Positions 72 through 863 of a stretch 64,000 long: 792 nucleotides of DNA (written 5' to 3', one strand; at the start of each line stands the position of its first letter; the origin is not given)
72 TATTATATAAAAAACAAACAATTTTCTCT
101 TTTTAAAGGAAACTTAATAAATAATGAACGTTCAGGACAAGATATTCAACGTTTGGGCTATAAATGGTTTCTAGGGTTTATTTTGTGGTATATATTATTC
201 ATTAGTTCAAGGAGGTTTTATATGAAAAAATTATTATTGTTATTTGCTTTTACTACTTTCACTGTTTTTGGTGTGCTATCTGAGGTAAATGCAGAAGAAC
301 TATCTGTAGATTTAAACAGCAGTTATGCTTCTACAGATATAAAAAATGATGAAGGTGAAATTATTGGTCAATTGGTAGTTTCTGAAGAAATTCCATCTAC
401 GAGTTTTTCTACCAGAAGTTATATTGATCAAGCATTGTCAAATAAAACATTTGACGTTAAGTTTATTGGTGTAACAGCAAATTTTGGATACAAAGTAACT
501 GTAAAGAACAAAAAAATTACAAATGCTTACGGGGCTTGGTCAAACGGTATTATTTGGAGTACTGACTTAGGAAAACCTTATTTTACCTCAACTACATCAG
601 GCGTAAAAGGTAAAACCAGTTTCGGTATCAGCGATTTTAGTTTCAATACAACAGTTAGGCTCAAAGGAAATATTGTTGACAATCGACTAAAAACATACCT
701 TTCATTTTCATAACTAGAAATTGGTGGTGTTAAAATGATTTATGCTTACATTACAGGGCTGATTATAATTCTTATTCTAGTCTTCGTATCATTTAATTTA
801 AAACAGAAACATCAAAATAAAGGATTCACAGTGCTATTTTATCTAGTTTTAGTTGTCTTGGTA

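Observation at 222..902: Secreted 163-aa protein plus tiny 2-TM protein: candidate toxin/immunity-like or processed-peptide pair under quorum control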

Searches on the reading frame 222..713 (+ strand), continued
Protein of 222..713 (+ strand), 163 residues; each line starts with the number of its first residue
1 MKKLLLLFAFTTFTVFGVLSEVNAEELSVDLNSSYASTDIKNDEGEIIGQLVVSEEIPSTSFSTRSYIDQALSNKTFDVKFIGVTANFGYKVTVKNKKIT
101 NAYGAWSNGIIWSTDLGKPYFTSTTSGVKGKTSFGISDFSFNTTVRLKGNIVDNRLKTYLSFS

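Call 47: find_encoding_contigs(protein=P0005, flank=8000, max_places=1)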
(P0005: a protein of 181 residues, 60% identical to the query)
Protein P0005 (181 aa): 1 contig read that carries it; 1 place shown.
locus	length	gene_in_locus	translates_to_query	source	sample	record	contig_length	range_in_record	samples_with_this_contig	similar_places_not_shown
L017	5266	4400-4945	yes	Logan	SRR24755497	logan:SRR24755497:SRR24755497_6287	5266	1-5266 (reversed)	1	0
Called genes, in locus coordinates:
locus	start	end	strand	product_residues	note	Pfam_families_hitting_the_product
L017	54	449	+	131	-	-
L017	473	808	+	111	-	-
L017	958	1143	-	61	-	-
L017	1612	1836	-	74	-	-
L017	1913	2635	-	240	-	PF00072:Response_reg, PF04397:LytTR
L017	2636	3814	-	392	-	PF14501:HATPase_c_5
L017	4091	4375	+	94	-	-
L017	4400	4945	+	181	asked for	PF18540:DUF5626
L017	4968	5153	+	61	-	-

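Call 49: predict_structure(alignment_id=A1)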
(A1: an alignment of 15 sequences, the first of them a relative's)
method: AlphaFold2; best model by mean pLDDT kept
length: 163 residues; sequences in the alignment: 15
mean_pLDDT: 59.3   pTM: 0.48
mean pLDDT of the five models: 59.3, 58.8, 53.5, 49.4, 46.6
residues with pLDDT >= 90: 0; 70-90: 53; 50-70: 52; < 50: 58
segments of 3 or more residues with pLDDT < 50: 1-37, 51-64, 135-139
pLDDT, mean of each block of 10 residues (from residue 1): 43 37 28 47 62 41 55 77 61 84 70 66 73 53 70 78 67
secondary structure, 60 per line:
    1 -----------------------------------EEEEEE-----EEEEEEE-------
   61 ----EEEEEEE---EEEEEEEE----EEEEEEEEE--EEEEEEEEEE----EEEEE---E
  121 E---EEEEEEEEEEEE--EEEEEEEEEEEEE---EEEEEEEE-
elements in order: E36-41 E47-53 E65-71 E75-82 E87-95 E98-107 E112-116 E125-136 E139-151 E155-162
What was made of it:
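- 222..713 (+): ORF1, 163 aa. Sec signal peptide (residues 1-24, nt 222-293) followed by a DUF5626/Zea-family all-beta domain. The mature protein is 139 aa, 15.3 kDa, with an acidic N-part (pI 4.05) and a basic core (pI 10.1). The AF2 model is all-beta (call 49).
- On DUF5626 / Zea family (PF18540): Caveat: the model has mean pLDDT 59 (call 49).
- On EntV / EF1097 (enterocin O16) pre-pro-protein: All-beta model (call 49).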

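Call 51: search_protein_representatives(alignment_id=A1)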
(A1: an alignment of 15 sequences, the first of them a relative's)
Query: 15 sequences, 181 profile positions. Proteins with E-value up to 0.001 (for the whole library): 23; up to 1e-10: 12; up to 1e-30: 7. The best 23 are listed.
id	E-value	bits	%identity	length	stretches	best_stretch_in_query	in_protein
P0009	1.5e-75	269.1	-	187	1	1-181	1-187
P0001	2.8e-65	235.7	-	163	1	45-181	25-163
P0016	4.7e-49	182.8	-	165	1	25-179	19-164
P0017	1.3e-37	145.5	-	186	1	5-180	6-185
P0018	1.9e-37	145.0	-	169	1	19-179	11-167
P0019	1.1e-36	142.5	-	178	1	13-179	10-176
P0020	1.2e-34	135.8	-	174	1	13-179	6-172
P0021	3.7e-25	104.9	-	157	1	62-178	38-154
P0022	1.1e-19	87.1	-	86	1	98-178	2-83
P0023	1.5e-19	86.7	-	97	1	88-179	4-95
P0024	8.4e-15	71.2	-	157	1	46-177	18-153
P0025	2.8e-11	59.7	-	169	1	2-177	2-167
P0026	5.0e-10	55.6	-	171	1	6-177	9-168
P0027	2.7e-07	46.7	-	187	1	7-177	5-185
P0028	5.9e-07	45.6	-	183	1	2-123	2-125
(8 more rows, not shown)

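Call 55: fold_search(model_id=the predicted structure, library=pdb)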
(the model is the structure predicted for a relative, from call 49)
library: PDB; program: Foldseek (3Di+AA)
matches with E <= 10: 906; with E <= 0.001: 3
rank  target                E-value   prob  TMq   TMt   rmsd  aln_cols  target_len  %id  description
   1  4k15_B                6.6e-05  1.00  0.42  0.51   6.6       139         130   19  2.75 Angstrom Crystal Structure of Hypothetical Protein lmo2686 from Listeria monocytogenes EGD-e (released 2013-04-17)
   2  4k15_A                9.0e-05  1.00  0.33  0.37   7.8       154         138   19  2.75 Angstrom Crystal Structure of Hypothetical Protein lmo2686 from Listeria monocytogenes EGD-e (released 2013-04-17)
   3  4k15_C                1.1e-04  1.00  0.42  0.51   6.5       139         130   17  2.75 Angstrom Crystal Structure of Hypothetical Protein lmo2686 from Listeria monocytogenes EGD-e (released 2013-04-17)
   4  6e8a_A                1.8e-02  0.66  0.22  0.23  14.5       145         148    9  Crystal structure of DcrB from Salmonella enterica at 1.92 Angstroms resolution (released 2018-10-31)
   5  6w40_B                3.2e-02  0.97  0.26  0.34   9.2       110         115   13  An enumerative algorithm for de novo design of proteins with diverse pocket structures (released 2020-04-08)
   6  3u0k_B                4.1e-02  0.30  0.17  0.15  15.8       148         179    9  Crystal Structure of the genetically encoded calcium indicator RCaMP (released 2012-10-03)
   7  1tu1_A                4.3e-02  0.47  0.22  0.24  15.7       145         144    9  Crystal Structure of Protein of Unknown Function PA94 from Pseudomonas aeruginosa, Putative Regulator (released 2004-08-03)
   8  6xrf_G                4.6e-02  0.47  0.23  0.25  15.5       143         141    9  EagT6 Tse6 NT complex (released 2020-12-30)
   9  6w3f_A                5.4e-02  0.93  0.25  0.33  11.2       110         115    7  Rd1NTF2_05_I64F_A80G_T94P_D101K_L106W (released 2020-04-15)
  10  6w3f_B                7.7e-02  0.99  0.25  0.34   8.1        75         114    5  Rd1NTF2_05_I64F_A80G_T94P_D101K_L106W (released 2020-04-15)
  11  6xrf_H                8.6e-02  0.35  0.22  0.25  15.3       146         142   12  EagT6 Tse6 NT complex (released 2020-12-30)
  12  6e8a_B                1.1e-01  0.33  0.22  0.24  15.6       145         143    9  Crystal structure of DcrB from Salmonella enterica at 1.92 Angstroms resolution (released 2018-10-31)
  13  6xrf_A                1.2e-01  0.28  0.22  0.25  16.2       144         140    9  EagT6 Tse6 NT complex (released 2020-12-30)
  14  4rti                  1.4e-01  0.25  0.22  0.21  13.2       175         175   10  The crystal structure of PsbP from Spinacia oleracea (released 2015-03-11)
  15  1v2b_B                1.7e-01  0.21  0.21  0.22  12.0       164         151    8  Crystal Structure of PsbP Protein in the Oxygen-Evolving Complex of Photosystem II from Higher Plants (released 2004-05-18)
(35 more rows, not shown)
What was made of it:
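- On DUF5626 / Zea family (PF18540): Foldseek top three hits are 4k15 chains B, A and C: E 6.6e-5 to 1.1e-4, prob 1.0, TM-score normalised to the target 0.37-0.51 (call 55).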

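Call 58: search_protein_families(library=phrogs, proteins=[window:222-713:+, L017:4091-4375:+, L008:7229-7744:+], max_evalue=0.01)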
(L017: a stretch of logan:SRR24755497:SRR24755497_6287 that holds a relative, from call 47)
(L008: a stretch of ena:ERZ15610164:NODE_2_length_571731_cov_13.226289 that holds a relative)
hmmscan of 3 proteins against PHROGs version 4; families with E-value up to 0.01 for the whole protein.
window:222-713:+ (163 aa): 0 families

L017:4091-4375:+ (94 aa): 0 families

L008:7229-7744:+ (171 aa): 0 families

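Call 59: search_protein_families(library=padloc, proteins=[window:222-713:+, L017:4091-4375:+, L008:7229-7744:+], max_evalue=0.01)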
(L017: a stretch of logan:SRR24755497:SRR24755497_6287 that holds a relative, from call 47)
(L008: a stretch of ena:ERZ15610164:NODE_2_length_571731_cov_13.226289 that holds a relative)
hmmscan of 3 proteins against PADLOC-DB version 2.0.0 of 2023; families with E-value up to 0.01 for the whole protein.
window:222-713:+ (163 aa): 0 families

L017:4091-4375:+ (94 aa): 0 families

L008:7229-7744:+ (171 aa): 0 families
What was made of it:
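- Tried and rejected: PHROGs and PADLOC: nothing for either ORF (calls 58, 59).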

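Call 64: find_encoding_contigs(protein=P0017, flank=5000, max_places=2)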
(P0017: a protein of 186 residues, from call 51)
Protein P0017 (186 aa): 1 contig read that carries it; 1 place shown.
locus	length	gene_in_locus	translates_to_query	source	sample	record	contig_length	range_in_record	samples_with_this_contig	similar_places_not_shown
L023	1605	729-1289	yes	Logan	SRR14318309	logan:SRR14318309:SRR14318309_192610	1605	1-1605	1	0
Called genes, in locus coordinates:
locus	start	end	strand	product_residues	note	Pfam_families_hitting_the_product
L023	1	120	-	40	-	?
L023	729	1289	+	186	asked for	PF18540:DUF5626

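Call 65: find_encoding_contigs(protein=P0004, flank=5000, max_places=2)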
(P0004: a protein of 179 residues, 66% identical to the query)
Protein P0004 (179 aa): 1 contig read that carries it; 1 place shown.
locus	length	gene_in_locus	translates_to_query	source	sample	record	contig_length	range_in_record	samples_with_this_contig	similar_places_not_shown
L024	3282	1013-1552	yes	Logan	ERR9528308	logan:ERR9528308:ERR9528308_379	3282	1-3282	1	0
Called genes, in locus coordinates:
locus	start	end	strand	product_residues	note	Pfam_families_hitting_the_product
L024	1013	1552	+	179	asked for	PF18540:DUF5626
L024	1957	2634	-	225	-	-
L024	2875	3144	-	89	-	-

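Call 66: find_encoding_contigs(protein=P0003, flank=5000, max_places=3)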
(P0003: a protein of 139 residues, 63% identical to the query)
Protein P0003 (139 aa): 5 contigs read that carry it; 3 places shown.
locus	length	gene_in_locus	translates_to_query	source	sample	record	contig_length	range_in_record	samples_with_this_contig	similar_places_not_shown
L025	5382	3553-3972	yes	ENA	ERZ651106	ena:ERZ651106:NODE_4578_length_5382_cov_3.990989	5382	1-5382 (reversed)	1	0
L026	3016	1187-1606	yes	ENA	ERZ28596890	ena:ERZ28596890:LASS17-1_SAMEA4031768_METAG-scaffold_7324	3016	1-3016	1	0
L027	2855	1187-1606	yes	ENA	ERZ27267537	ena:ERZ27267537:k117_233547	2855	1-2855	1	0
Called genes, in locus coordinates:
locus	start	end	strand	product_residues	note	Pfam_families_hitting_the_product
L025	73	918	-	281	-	PF00106:adh_short, PF01370:Epimerase (weak), PF08659:KR, PF13460:NAD_binding_10 (weak), PF13561:adh_short_C2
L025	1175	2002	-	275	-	PF03824:NicO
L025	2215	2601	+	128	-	-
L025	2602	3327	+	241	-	PF09922:LiaF-like_C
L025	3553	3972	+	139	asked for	PF18540:DUF5626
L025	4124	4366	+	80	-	-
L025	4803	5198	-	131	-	PF12844:HTH_19, PF13560:HTH_31, PF01381:HTH_3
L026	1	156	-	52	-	?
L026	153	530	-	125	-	PF01047:MarR (faint), PF03965:Penicillinase_R (faint), PF13412:HTH_24 (weak)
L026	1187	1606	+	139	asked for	PF18540:DUF5626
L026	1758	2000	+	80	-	-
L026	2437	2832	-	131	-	PF12844:HTH_19, PF13560:HTH_31, PF01381:HTH_3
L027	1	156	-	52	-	?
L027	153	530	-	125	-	PF01047:MarR (faint), PF03965:Penicillinase_R (faint), PF13412:HTH_24 (weak)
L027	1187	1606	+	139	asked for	PF18540:DUF5626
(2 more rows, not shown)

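Call 79: find_homologous_proteins(query=L017:1913-2635:-, max_evalue=1e-10)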
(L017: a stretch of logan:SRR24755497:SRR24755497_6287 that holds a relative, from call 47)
Query L017:1913-2635:- (240 aa): 214 proteins with E <= 1e-10 among 772 candidates; the best 120 are listed.
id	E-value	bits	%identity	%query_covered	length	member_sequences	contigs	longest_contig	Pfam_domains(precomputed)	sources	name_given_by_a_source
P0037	1.3e-149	514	100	100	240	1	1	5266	PF04397.22,PF00072.31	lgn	-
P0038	3.4e-137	473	91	100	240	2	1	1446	PF04397.22,PF00072.31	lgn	-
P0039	1.6e-135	468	89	100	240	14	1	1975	PF04397.22,PF00072.31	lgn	-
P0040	9.4e-135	465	89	100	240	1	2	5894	PF04397.22,PF00072.31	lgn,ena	-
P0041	7.3e-134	462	88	100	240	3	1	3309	PF04397.22,PF00072.31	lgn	-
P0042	1.2e-132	459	87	100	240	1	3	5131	PF08866.16,PF04397.22,PF00072.31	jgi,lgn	-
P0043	1.6e-132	458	87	100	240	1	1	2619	PF08866.16,PF04397.22,PF00072.31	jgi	-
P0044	3.0e-132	457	85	100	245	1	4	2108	PF04397.22,PF00072.31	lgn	-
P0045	6.7e-132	456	86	100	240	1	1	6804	PF04397.22,PF00072.31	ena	-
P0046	2.9e-131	454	86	100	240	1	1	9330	PF08866.16,PF04397.22,PF00072.31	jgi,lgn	-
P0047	2.9e-131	454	86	100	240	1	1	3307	PF04397.22,PF00072.31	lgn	-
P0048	9.2e-131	452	86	100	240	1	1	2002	PF08866.16,PF04397.22,PF00072.31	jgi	-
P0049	2.3e-128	445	83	100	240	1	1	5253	PF04397.22,PF00072.31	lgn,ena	-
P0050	2.7e-122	425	79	100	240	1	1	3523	PF04397.22,PF00072.31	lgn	-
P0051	1.3e-119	416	78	100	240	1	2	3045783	PF04397.22,PF00072.31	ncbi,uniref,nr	ncbi:LytR/AlgR family response regulator transcription factor [Vagococcus hydrophili]|uniref:Respons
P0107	2.8e-73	264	52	100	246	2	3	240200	PF04397.22,PF00072.31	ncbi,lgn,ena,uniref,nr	ncbi:response regulator transcription factor [Enterococcus saccharolyticus]|uniref:DNA-binding respo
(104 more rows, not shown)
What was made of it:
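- An AgrA-like regulator exists in the species (call 79).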

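Call 91: search_protein_families(library=pfam, proteins=[L017:4091-4375:+, L017:1612-1836:-, L017:54-449:+, L017:473-808:+, L017:1431-1619:-, L017:958-1170:-, L025:4109-4366:+, L024:1957-2634:-, L001:7753-7932:+], max_evalue=1)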
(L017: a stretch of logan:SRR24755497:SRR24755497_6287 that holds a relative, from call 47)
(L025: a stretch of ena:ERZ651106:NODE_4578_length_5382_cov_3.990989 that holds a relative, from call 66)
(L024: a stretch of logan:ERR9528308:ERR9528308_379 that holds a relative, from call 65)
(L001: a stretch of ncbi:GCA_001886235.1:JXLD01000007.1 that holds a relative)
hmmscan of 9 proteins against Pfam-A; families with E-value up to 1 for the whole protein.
L017:4091-4375:+ (94 aa): 0 families

L017:1612-1836:- (74 aa): 1 family
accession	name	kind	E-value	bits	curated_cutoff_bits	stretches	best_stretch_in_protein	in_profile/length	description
PF13663.11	DUF4148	-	0.08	13.8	27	1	11-43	8-43/62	Domain of unknown function (DUF4148)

L017:54-449:+ (131 aa): 0 families

L017:473-808:+ (111 aa): 0 families

L017:1431-1619:- (62 aa): 0 families

L017:958-1170:- (70 aa): 3 families
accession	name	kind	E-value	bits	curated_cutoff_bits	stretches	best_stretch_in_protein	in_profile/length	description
PF19517.4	DUF6050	-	0.036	14.8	27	1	12-58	6-48/116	Family of unknown function (DUF6050)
PF19589.4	DUF6095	-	0.053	14.2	23.8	1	14-57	5-48/73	Family of unknown function (DUF6095)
PF24663.1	DUF7651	-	0.13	12.2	27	1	34-61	76-106/205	Domain of unknown function (DUF7651)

L025:4109-4366:+ (85 aa): 1 family
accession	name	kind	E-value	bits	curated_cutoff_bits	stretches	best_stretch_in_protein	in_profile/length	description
PF03956.18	Lys_export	-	0.0029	17.6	23.8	1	8-62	32-87/190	Lysine exporter LysO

L024:1957-2634:- (225 aa): 3 families
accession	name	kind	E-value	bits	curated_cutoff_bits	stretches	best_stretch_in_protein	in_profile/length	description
PF13787.11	HXXEE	-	7.1e-05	24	25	1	46-168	3-112/114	Protein of unknown function with HXXEE motif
PF20460.3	DUF6713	-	0.37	11.1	27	1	83-146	30-94/117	Family of unknown function (DUF6713)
PF09925.14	DUF2157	-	0.57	10.3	32.4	1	19-98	44-105/146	Predicted membrane protein (DUF2157)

L001:7753-7932:+ (59 aa): 1 family
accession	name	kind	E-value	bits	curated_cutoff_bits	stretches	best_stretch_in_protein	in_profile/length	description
PF09953.15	DUF2187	-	0.13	12.8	24.7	1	7-44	9-41/60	Uncharacterized protein conserved in bacteria (DUF2187)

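Call 92: search_protein_families(library=ncbifam, proteins=[L017:4091-4375:+, L017:1612-1836:-, L017:54-449:+, L017:473-808:+, L017:1431-1619:-, L017:958-1170:-, L025:4109-4366:+, L024:1957-2634:-, L001:7753-7932:+], max_evalue=1)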
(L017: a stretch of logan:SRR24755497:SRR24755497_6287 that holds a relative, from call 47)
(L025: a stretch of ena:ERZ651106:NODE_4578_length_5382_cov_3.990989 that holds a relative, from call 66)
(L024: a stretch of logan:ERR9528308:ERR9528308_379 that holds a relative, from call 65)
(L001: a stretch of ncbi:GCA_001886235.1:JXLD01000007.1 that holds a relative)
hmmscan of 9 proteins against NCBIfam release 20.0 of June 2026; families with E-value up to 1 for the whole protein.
L017:4091-4375:+ (94 aa): 2 families
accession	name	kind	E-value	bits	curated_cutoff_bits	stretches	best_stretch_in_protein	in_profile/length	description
NF053514.2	JUQZ_fam_ocin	equivalog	0.0034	17.6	40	1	1-34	1-34/107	BLB8/JUQZ-1 family protein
TIGR01653.1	lactococcin_972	subfamily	0.085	13.1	32.1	1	1-38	1-27/97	lactococcin 972 family bacteriocin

L017:1612-1836:- (74 aa): 3 families
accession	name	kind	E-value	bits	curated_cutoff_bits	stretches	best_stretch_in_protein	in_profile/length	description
NF053514.2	JUQZ_fam_ocin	equivalog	0.074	13.3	40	1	1-36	1-36/107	BLB8/JUQZ-1 family protein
NF053819.1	EF0750_LPXTG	subfamily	0.097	13.2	47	1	1-58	1-55/105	EF2685/EF0750 family sortase-dependent surface protein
NF038029.1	LP_plasma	domain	0.16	12.5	24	1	1-19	1-18/24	lipoprotein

L017:54-449:+ (131 aa): 1 family
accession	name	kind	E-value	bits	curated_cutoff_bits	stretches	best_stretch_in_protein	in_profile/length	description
TIGR04429.1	Phr_nterm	subfamily_domain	0.082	13.4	25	1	1-18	1-18/28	Phr family secreted Rap phosphatase inhibitor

L017:473-808:+ (111 aa): 1 family
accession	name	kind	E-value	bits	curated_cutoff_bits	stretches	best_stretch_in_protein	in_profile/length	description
NF053819.1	EF0750_LPXTG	subfamily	0.093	13.2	47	1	2-42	1-43/105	EF2685/EF0750 family sortase-dependent surface protein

L017:1431-1619:- (62 aa): 1 family
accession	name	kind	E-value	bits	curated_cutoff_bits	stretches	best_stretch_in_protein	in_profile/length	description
NF002402.0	PRK01470.1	equivalog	0.18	11.4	71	1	11-33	6-27/53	twin arginine translocase protein A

L017:958-1170:- (70 aa): 0 families

L025:4109-4366:+ (85 aa): 1 family
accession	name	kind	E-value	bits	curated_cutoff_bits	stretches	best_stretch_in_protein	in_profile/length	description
TIGR00847.1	ccoS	equivalog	0.11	12.2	28.35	1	35-54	7-26/51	cbb3-type cytochrome oxidase assembly protein CcoS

L024:1957-2634:- (225 aa): 1 family
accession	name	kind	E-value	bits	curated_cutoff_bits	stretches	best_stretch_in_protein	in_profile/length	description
NF007391.0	PRK09917.1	equivalog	0.055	13.5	249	0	16-53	60-97/157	threonine/serine exporter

L001:7753-7932:+ (59 aa): 0 families
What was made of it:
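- Tried and rejected: Pfam and NCBIfam on the other small secreted and TM proteins of L017, L025 and L024: nothing significant (calls 91, 92).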

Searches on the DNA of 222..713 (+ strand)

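Call 86: search_rna_families(source=L001, start=9150, end=11400, threshold=evalue, max_evalue=1)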
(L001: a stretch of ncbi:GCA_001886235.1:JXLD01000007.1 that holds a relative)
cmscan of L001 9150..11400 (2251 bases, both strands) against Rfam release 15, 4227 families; matches with E-value up to 1: 5.
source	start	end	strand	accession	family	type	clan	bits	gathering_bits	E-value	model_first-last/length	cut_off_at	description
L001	11197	11279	+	RF00005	tRNA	Gene; tRNA;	CL00001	48.5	29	8.9e-09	1-71/71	no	tRNA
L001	9432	9515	+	RF00005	tRNA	Gene; tRNA;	CL00001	35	29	4.7e-05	1-71/71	no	tRNA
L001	9720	9815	-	RF02449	ncr1015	Gene; sRNA;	-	29.8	60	0.12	1-121/121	no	Bacillus sRNA ncr1015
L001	9707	9748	+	RF02438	SpF51_sRNA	Gene; sRNA;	-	25.9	50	0.065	1-45/45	no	Streptococcus sRNA SpF51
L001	9719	9821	-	RF02435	SpF41_sRNA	Gene; sRNA;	-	23.9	52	0.8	1-105/105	no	Streptococcus sRNA SpF41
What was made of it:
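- Tried and rejected: Rfam on the islet: only the two tRNAs (call 86).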
